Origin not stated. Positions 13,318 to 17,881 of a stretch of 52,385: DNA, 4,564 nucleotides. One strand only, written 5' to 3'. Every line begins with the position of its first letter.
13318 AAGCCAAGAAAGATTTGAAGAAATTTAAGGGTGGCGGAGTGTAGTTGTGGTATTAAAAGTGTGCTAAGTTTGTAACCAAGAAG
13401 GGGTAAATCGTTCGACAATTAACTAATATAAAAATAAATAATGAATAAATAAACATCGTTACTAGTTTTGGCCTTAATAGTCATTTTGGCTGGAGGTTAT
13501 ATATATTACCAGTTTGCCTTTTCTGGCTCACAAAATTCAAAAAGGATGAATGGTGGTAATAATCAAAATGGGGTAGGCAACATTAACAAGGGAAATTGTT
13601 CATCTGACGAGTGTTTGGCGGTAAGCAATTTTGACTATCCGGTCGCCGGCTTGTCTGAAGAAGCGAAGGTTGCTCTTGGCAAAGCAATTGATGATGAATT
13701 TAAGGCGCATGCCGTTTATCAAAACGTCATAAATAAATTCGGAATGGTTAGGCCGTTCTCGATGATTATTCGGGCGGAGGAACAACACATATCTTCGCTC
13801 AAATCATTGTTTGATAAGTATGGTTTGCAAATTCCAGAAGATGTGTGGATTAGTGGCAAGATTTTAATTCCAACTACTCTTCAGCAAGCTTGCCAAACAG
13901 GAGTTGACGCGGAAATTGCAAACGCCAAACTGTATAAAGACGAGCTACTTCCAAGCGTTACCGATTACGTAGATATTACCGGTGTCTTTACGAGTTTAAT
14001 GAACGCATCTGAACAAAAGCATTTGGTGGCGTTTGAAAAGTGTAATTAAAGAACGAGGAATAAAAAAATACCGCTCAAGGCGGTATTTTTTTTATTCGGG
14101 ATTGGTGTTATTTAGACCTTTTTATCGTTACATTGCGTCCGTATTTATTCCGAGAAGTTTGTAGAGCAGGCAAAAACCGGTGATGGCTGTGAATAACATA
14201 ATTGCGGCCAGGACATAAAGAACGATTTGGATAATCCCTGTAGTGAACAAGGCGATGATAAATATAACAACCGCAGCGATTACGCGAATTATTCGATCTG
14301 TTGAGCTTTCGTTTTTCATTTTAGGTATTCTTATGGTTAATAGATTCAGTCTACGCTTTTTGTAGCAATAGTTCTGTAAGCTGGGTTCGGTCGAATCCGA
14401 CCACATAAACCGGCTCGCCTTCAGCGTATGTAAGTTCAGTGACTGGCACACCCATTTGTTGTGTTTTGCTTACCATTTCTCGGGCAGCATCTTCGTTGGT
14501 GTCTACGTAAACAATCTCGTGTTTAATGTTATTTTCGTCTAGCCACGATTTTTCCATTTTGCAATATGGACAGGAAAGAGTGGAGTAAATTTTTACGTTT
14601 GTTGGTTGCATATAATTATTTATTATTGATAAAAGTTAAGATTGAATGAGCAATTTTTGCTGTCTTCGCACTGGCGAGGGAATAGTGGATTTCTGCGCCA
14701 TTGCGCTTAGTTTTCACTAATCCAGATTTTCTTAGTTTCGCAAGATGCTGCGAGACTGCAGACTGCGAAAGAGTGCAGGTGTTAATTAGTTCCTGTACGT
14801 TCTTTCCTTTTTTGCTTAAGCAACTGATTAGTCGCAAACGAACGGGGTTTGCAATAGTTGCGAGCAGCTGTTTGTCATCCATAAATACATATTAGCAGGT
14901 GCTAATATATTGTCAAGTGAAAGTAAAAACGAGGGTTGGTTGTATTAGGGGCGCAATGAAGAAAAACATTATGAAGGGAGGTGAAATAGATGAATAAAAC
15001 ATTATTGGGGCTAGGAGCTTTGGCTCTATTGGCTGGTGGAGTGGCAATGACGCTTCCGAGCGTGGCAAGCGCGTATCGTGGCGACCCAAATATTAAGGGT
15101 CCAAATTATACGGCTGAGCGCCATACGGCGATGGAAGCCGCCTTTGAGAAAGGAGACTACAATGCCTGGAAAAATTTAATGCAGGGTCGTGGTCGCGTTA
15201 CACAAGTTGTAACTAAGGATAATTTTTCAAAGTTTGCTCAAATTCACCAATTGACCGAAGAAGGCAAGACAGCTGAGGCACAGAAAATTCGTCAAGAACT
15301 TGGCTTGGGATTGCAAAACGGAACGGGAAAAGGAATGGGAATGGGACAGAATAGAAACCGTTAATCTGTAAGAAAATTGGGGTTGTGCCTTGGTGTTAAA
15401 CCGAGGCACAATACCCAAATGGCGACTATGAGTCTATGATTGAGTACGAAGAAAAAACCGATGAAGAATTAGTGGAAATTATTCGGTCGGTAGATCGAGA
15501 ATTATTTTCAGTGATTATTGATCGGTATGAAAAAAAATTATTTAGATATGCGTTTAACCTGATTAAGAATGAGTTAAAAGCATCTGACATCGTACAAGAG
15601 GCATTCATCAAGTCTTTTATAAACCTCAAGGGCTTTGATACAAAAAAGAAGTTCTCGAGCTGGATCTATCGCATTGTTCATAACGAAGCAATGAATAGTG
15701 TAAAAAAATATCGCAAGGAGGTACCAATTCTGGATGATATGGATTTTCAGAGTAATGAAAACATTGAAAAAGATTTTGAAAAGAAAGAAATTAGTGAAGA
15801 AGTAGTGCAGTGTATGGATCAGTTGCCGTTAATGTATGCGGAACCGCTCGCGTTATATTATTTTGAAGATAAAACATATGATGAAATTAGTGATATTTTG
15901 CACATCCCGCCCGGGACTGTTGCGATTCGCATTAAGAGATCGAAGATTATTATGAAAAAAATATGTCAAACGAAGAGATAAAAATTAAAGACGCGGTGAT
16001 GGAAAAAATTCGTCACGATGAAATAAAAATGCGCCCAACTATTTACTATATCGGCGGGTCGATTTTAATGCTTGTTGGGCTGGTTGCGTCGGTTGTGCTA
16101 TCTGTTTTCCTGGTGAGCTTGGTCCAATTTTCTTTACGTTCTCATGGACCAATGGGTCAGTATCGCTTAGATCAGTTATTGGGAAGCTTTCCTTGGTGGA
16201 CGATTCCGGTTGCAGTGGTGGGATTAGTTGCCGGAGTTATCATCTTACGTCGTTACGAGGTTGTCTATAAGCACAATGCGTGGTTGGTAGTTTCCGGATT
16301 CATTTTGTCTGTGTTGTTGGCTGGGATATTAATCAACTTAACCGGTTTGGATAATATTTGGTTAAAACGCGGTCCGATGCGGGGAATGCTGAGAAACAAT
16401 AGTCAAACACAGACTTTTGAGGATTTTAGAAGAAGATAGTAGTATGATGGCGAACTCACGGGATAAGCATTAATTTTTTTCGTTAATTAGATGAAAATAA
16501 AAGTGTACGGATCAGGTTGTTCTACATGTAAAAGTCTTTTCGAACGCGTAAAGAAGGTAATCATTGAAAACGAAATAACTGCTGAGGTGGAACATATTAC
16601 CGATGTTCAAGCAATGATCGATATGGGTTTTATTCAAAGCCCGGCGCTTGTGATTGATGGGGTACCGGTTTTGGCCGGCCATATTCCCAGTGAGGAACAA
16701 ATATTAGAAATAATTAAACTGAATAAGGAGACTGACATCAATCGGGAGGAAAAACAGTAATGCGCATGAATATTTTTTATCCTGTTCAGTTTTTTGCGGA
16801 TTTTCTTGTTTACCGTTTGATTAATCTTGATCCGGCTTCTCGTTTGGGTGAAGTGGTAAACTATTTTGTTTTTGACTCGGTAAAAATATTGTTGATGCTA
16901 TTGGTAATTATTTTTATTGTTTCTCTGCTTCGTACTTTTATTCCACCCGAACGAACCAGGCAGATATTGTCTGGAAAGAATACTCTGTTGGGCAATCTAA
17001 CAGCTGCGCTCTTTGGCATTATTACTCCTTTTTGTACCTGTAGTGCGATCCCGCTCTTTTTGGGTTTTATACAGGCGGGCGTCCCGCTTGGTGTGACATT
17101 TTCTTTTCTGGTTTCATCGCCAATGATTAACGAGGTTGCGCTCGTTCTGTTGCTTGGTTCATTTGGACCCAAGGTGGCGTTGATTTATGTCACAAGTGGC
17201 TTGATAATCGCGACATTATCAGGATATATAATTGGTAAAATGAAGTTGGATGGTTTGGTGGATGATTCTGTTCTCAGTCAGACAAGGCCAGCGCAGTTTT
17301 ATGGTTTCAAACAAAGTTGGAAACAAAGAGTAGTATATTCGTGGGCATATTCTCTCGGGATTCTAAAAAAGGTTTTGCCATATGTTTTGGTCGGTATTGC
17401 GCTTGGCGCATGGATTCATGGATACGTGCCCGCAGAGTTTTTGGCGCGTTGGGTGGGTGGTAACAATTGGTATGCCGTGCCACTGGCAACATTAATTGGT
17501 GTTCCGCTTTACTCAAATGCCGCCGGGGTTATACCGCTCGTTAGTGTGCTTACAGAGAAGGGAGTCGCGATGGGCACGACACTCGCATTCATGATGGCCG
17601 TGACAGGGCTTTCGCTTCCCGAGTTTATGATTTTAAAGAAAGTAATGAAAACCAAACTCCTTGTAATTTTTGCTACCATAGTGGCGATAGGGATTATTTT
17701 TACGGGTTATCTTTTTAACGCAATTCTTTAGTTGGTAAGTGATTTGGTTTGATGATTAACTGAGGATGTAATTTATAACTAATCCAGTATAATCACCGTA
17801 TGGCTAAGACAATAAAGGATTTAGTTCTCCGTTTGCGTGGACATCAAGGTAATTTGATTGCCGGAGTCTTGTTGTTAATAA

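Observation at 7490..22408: Two paralogous giant Ig-repeat surface proteins with different N-terminal sensor or adhesion domains and a shared C-terminal module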

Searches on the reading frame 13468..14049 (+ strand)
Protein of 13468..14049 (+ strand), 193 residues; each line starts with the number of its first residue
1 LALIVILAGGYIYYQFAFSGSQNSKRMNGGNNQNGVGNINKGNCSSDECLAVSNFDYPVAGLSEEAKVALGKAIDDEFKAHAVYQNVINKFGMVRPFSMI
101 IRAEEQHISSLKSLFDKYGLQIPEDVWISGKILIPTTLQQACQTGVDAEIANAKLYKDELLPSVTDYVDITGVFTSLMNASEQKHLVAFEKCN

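Call 4: search_protein_families(library=pfam, proteins=[window:13468-14049:+], max_evalue=0.01)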
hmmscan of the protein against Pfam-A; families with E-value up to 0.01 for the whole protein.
window:13468-14049:+ (193 aa): 1 family
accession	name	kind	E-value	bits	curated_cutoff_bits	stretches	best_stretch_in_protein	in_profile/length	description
PF09968.15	DUF2202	-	1e-05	25.9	22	1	76-130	11-64/162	Uncharacterized protein domain (DUF2202)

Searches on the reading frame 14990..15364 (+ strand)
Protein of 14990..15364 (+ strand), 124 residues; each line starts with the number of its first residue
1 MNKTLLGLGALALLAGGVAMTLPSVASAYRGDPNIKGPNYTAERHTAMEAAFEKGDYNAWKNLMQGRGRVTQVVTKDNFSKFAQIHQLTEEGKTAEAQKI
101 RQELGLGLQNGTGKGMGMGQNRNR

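Call 73: search_protein_families(library=pfam, proteins=[window:14990-15364:+], max_evalue=0.05)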
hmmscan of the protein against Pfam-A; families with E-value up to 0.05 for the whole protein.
window:14990-15364:+ (124 aa): 1 family
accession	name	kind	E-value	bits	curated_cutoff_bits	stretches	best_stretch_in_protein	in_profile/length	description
PF08139.17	LPAM_1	-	0.021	15.7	20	1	1-16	1-16/18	Prokaryotic membrane lipoprotein lipid attachment site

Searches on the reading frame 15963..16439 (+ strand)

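Call 73: search_protein_families(library=pfam, proteins=[window:15963-16439:+], max_evalue=0.05)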
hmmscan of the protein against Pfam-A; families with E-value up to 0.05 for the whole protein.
window:15963-16439:+ (158 aa): 3 families
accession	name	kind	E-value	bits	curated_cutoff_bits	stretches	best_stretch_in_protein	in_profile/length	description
PF09527.15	ATPase_gene1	-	3.3e-05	24.3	26.6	1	67-93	23-49/54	Putative F0F1-ATPase subunit Ca2+/Mg2+ transporter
PF03631.20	Virul_fac_BrkB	-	0.0021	18.2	33.7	1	23-118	111-202/259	Virulence factor BrkB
PF16311.10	TMEM100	-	0.022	14.8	34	1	80-149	57-123/133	Transmembrane protein 100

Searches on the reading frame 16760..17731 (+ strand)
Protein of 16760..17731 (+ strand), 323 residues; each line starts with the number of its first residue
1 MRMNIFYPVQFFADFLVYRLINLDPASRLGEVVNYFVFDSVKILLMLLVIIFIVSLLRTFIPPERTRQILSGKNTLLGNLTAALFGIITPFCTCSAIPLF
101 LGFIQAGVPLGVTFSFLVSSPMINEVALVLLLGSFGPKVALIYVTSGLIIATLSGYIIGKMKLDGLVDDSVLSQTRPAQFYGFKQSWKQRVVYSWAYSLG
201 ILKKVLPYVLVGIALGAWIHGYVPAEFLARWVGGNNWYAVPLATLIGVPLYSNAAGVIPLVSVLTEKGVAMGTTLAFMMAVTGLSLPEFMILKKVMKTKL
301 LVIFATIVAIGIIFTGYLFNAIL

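Call 4: search_protein_families(library=pfam, proteins=[window:16760-17731:+], max_evalue=0.01)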
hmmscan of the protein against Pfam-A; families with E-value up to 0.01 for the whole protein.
window:16760-17731:+ (323 aa): 2 families
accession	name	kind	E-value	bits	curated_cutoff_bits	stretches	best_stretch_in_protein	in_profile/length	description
PF03773.19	ArsP_1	-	7.4e-71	239.1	32.3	1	29-320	2-293/294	Predicted permease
PF09335.16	VTT_dom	-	0.0051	17.7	33.9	1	125-217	4-94/123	VTT domain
